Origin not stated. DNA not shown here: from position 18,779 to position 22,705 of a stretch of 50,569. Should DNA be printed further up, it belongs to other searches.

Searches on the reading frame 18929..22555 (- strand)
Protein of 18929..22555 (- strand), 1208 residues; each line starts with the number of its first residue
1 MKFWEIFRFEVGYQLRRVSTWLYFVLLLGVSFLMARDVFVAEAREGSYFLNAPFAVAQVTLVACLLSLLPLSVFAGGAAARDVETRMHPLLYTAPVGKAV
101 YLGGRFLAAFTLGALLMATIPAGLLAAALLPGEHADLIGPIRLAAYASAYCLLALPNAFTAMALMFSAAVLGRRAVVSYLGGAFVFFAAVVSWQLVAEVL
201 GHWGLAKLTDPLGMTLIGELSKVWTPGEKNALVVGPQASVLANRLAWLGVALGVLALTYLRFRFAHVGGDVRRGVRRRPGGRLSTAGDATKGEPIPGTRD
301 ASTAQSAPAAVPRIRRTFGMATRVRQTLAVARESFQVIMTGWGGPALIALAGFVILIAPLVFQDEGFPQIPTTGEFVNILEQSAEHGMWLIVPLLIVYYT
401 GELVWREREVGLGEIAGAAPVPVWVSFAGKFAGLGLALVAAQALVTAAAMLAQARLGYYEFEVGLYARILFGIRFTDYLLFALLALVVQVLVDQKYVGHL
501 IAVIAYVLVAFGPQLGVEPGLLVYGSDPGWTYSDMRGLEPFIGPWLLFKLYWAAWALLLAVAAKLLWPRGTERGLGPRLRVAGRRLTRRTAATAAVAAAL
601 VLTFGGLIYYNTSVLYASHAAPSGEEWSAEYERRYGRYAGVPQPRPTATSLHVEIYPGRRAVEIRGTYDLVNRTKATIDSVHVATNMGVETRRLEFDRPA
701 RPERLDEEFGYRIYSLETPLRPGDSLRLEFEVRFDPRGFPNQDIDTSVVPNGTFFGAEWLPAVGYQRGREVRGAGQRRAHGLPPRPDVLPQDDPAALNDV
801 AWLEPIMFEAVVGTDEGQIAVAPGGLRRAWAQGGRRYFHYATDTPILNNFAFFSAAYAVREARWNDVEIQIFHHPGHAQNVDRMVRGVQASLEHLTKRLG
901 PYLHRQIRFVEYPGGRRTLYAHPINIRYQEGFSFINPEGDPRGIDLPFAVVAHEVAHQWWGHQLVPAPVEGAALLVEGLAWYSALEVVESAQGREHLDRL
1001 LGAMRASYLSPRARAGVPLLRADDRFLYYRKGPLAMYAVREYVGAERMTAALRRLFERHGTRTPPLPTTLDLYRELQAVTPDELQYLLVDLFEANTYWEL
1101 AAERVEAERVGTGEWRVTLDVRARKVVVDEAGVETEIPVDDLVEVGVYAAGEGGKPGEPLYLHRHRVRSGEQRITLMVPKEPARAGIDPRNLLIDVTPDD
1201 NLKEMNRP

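Call 19: search_protein_families(library=pfam, proteins=[window:18929-22555:-])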
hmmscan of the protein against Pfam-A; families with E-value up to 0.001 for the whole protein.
window:18929-22555:- (1208 aa): 2 families
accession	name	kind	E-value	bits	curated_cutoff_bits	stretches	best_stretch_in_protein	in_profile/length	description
PF01433.26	Peptidase_M1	-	6.4e-06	26.4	27.7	1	949-1078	69-205/218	Peptidase family M1 domain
PF12730.13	ABC2_membrane_4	-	0.00027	21.4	27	0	354-508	25-177/179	ABC-2 family transporter protein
